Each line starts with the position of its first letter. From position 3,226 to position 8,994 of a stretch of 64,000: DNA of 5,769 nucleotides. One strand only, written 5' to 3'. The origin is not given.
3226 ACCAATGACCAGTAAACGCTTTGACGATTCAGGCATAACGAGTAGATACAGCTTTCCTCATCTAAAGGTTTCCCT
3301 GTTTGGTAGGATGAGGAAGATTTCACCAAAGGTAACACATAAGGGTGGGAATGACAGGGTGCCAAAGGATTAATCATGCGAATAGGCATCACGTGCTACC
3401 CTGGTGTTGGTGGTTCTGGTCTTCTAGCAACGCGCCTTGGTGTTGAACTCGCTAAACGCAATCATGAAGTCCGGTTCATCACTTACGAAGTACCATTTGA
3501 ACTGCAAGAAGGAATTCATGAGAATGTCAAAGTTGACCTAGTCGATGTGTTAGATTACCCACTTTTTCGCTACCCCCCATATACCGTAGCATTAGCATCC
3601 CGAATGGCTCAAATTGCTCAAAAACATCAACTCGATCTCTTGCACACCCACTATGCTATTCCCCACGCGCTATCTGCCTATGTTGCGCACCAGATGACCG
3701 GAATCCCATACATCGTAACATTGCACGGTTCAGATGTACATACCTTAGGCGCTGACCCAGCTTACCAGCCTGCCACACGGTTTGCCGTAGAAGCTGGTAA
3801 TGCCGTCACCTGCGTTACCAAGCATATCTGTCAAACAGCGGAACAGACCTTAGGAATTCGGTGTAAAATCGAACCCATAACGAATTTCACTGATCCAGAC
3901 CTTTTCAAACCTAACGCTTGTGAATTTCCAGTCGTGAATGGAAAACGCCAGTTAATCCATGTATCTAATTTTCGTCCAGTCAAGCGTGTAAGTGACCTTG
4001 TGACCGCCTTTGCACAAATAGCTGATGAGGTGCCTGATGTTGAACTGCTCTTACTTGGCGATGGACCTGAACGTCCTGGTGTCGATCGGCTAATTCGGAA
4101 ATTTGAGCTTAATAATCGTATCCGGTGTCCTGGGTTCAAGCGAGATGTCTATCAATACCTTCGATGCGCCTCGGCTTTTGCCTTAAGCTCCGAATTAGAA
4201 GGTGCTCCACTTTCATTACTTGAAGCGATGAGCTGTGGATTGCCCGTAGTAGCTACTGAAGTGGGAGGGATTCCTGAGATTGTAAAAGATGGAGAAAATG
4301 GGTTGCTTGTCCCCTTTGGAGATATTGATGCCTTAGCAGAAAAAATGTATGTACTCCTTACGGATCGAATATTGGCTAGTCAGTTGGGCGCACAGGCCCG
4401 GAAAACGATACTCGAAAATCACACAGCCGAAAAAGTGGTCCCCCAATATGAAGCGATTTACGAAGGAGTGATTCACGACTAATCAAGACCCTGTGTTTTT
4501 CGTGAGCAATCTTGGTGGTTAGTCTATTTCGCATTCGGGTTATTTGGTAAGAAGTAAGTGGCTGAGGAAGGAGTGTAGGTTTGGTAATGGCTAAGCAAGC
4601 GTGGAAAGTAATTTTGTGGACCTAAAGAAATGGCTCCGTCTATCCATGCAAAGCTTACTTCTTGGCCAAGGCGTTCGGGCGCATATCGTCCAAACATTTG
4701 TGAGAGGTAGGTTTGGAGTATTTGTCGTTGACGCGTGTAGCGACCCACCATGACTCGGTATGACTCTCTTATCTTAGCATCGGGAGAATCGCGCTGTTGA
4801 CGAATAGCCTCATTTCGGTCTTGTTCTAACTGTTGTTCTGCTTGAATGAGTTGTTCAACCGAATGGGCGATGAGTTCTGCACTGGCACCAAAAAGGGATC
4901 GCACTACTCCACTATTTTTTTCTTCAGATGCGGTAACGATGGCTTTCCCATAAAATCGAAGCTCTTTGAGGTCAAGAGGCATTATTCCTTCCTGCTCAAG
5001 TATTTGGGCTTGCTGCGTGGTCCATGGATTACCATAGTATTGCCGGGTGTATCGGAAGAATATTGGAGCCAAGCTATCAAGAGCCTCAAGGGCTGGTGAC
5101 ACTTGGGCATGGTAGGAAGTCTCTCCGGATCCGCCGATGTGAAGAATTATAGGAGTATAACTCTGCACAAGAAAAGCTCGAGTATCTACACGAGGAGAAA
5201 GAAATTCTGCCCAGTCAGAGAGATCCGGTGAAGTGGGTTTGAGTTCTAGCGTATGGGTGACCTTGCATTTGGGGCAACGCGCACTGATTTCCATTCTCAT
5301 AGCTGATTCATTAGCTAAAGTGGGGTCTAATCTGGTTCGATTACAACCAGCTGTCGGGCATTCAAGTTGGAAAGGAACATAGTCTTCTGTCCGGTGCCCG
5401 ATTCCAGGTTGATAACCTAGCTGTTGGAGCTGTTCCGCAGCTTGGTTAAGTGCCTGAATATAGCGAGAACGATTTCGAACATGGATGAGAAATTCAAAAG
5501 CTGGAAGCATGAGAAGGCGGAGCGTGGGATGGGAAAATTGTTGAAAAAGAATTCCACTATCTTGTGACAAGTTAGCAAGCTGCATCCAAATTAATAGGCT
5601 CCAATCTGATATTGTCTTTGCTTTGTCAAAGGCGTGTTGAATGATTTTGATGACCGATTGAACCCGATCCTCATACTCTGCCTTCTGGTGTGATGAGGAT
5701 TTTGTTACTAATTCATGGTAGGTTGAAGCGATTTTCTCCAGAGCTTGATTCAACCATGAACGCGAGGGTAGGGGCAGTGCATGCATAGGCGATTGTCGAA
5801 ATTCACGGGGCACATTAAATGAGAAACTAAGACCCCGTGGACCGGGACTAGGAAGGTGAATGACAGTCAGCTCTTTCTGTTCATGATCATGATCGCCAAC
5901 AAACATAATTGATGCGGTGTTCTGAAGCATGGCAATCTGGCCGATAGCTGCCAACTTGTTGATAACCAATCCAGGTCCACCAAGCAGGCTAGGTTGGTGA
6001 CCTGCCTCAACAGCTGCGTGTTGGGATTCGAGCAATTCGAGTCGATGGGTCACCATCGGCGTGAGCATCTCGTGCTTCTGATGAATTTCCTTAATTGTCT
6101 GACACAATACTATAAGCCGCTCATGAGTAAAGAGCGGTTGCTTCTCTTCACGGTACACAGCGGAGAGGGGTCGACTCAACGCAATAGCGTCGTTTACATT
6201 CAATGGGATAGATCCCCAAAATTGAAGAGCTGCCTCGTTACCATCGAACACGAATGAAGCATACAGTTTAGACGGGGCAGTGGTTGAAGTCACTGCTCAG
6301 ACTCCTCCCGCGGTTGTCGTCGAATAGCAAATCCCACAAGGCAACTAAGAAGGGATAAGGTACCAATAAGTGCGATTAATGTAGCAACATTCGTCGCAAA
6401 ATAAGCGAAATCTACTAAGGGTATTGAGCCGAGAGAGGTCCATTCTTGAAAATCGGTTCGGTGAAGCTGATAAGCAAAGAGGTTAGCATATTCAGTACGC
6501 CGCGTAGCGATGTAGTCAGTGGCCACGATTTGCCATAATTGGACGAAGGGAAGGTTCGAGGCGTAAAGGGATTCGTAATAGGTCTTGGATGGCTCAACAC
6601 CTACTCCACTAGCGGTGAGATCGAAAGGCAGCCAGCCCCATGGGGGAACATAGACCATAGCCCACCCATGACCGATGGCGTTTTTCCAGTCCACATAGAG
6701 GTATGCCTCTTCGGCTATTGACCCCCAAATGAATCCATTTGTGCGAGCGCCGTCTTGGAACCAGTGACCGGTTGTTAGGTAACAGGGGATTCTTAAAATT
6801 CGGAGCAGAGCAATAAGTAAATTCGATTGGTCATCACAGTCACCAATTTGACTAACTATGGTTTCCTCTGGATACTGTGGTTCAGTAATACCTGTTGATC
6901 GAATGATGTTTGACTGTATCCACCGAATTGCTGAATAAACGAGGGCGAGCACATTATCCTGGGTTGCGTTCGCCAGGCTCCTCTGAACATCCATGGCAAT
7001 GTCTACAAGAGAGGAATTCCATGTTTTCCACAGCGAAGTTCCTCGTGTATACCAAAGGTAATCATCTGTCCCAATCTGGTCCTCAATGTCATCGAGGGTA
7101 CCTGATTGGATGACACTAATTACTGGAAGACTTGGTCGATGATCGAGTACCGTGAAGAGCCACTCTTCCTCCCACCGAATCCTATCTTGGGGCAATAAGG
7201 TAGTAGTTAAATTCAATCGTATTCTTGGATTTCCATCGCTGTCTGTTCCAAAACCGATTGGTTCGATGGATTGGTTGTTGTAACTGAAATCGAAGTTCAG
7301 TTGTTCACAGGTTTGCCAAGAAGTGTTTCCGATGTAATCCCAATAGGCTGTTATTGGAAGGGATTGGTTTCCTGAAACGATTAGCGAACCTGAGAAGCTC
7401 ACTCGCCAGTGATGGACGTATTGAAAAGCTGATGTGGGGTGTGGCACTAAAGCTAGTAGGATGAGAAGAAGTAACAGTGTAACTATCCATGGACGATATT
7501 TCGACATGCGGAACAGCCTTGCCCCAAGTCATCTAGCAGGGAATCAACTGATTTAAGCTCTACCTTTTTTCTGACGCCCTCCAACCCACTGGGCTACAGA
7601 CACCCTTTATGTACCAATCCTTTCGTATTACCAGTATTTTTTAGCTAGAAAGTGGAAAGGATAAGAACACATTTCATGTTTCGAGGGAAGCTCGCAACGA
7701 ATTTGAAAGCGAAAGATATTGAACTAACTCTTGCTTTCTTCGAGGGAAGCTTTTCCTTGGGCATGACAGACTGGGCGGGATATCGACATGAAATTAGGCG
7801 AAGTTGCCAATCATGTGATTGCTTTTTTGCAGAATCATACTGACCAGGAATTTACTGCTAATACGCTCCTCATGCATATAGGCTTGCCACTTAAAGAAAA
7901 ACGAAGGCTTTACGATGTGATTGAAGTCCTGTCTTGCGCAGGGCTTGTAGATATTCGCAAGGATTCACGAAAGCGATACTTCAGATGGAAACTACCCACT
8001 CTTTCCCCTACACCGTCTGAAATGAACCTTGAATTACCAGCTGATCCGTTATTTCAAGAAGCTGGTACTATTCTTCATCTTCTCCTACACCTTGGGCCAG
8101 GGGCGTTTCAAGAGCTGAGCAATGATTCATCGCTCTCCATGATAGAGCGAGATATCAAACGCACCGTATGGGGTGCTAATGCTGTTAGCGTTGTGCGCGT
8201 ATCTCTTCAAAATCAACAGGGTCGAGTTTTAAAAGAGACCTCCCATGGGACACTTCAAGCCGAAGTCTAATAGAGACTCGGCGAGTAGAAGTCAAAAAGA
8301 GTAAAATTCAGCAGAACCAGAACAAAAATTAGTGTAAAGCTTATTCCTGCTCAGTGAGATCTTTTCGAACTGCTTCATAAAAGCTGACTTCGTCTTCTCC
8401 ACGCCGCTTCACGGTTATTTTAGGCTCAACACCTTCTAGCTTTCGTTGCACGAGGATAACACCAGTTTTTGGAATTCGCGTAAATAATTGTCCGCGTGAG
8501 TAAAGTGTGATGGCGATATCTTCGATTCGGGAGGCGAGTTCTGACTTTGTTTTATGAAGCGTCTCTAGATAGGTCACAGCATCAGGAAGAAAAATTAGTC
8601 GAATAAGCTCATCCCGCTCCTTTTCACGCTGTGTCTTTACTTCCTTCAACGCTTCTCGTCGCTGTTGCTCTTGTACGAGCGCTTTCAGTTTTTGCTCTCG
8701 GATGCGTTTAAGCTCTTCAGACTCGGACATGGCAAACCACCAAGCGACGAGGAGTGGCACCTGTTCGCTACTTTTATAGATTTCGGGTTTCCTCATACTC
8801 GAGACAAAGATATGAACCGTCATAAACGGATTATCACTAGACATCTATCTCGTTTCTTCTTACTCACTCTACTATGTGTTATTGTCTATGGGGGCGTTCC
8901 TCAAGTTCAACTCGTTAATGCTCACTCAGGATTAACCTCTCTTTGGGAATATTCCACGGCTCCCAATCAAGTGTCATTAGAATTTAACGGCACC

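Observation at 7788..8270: E2F/DP-like transcription factor in an archaeon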

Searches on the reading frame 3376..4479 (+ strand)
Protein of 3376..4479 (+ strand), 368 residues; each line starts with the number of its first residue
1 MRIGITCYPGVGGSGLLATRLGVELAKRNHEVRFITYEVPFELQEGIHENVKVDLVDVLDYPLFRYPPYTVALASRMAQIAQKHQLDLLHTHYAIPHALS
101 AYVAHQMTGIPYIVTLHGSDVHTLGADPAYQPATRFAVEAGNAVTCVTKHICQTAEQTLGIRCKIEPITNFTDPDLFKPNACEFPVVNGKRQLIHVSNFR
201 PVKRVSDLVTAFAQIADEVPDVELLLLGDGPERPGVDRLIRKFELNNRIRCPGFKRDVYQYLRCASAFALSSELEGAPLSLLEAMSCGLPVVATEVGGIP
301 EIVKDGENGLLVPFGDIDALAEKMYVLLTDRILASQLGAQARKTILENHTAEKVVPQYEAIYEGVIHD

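Call 33: search_protein_families(library=pfam, proteins=[window:3376-4479:+], max_evalue=0.001)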
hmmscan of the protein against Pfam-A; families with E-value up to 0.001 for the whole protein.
window:3376-4479:+ (368 aa): 6 families
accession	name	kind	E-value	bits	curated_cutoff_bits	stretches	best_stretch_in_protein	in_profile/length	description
PF00534.26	Glycos_transf_1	-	9.2e-40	136.4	26.4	1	188-343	13-171/172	Glycosyl transferases group 1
PF13692.12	Glyco_trans_1_4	-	3.5e-36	125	27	1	191-330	2-142/142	Glycosyl transferases group 1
PF13439.12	Glyco_transf_4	-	1.5e-24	87.3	28.5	1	11-175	1-169/170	Glycosyltransferase Family 4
PF13579.12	Glyco_trans_4_4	-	8.5e-18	65.6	29.7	1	12-162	1-148/158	Glycosyl transferase 4-like domain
PF13477.12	Glyco_trans_4_2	-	1.9e-11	44.8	23.4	1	22-147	17-138/139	Glycosyl transferase 4-like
PF13524.12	Glyco_trans_1_2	-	7.3e-09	36.1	25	1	278-358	64-142/144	Glycosyl transferase-like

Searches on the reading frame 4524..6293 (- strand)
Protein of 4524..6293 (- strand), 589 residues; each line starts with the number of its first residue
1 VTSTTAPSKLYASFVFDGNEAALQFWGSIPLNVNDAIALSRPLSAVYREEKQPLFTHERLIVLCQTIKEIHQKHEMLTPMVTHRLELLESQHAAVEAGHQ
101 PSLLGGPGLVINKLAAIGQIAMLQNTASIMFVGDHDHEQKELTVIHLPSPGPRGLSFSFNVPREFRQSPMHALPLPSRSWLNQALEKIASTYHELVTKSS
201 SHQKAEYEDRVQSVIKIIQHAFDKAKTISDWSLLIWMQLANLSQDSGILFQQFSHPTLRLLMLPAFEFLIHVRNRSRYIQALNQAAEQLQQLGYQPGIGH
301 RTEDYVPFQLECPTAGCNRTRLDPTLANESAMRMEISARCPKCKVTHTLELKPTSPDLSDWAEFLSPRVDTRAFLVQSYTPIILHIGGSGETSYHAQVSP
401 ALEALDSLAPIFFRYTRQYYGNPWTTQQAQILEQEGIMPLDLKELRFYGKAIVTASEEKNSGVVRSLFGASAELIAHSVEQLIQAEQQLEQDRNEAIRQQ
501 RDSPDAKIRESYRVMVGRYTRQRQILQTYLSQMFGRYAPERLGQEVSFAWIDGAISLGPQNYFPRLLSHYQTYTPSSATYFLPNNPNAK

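Call 33: search_protein_families(library=pfam, proteins=[window:4524-6293:-], max_evalue=0.001)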
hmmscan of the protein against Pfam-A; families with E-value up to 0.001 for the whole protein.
window:4524-6293:- (589 aa): 1 family
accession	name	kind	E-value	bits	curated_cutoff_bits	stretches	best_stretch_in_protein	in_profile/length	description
PF10079.15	Rossmann-like_BshC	-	2e-14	54.2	27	1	62-412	55-376/380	Bacillithiol biosynthesis BshC, N-terminal Rossmann-like domain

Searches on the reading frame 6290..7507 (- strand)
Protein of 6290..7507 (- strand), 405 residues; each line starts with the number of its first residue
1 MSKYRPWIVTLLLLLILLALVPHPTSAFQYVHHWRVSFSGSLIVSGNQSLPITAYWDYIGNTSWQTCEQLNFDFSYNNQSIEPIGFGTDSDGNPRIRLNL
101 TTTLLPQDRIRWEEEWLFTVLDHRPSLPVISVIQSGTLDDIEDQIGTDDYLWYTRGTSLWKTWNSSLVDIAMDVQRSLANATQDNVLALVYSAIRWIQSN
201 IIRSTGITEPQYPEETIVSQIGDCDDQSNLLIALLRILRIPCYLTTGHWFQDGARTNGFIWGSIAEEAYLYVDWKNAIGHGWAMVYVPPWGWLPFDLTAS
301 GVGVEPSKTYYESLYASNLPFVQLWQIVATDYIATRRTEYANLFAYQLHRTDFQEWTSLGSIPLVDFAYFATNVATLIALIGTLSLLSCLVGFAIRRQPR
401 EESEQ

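Call 33: search_protein_families(library=pfam, proteins=[window:6290-7507:-], max_evalue=0.001)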
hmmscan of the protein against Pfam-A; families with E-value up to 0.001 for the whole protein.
window:6290-7507:- (405 aa): 1 family
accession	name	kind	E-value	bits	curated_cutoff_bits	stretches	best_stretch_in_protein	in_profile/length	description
PF01841.26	Transglut_core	-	4.7e-11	43.4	23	1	183-296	11-107/108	Transglutaminase-like superfamily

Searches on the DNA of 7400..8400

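Call 38: search_rna_families(source=window, start=7400, end=8400, threshold=evalue, max_evalue=1)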
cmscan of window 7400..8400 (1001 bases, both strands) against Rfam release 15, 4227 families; matches with E-value up to 1: 0.
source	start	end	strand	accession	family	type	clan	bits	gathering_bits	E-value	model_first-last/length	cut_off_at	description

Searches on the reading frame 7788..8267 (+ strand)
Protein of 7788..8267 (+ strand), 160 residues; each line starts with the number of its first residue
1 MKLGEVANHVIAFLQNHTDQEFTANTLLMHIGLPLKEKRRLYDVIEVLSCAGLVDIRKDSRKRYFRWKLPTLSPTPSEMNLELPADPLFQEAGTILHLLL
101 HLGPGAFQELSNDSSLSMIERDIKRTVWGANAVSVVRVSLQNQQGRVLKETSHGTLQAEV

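Call 4: search_protein_families(library=pfam, proteins=[window:7788-8267:+], max_evalue=10)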
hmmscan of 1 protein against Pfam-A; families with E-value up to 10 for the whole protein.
window:7788-8267:+ (160 aa): 2 families
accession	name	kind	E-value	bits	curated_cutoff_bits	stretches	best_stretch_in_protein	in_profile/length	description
PF02319.26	E2F_TDP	-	3.5e-08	33.5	25.7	1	3-67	5-63/65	E2F/DP family winged-helix DNA-binding domain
PF01978.25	TrmB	-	0.0089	16.3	25.6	1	23-64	24-62/68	Sugar-specific transcriptional regulator TrmB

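Call 5: search_protein_families(library=ncbifam, proteins=[window:7788-8267:+], max_evalue=10)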
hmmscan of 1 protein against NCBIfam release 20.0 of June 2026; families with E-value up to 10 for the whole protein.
window:7788-8267:+ (160 aa): 4 families
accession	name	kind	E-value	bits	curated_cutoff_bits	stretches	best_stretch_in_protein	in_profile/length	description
NF041852.1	trans_reg_HypR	equivalog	0.031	14.3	180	1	6-40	7-41/139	redox-sensitive transcriptional regulator HypR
NF007856.0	PRK10565.1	equivalog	0.073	11.7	703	1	71-149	297-373/510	bifunctional ADP-dependent NAD(P)H-hydrate dehydratase/NAD(P)H-hydrate epimerase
NF001625.0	PRK00411.1-3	equivalog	0.084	11.6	501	1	27-80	337-390/415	ORC1-type DNA replication protein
TIGR04383.1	acidic_w_LPXTA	equivalog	0.12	11.6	50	1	10-49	115-154/320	processed acidic surface protein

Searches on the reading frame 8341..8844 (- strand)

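Call 33: search_protein_families(library=pfam, proteins=[window:8341-8844:-], max_evalue=0.001)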
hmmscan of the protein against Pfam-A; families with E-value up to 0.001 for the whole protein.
window:8341-8844:- (167 aa): 1 family
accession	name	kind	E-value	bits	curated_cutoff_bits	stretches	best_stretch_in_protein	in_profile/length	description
PF01984.25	dsDNA_bind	-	8.9e-08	32.8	26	1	48-147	1-105/106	Double-stranded DNA-binding domain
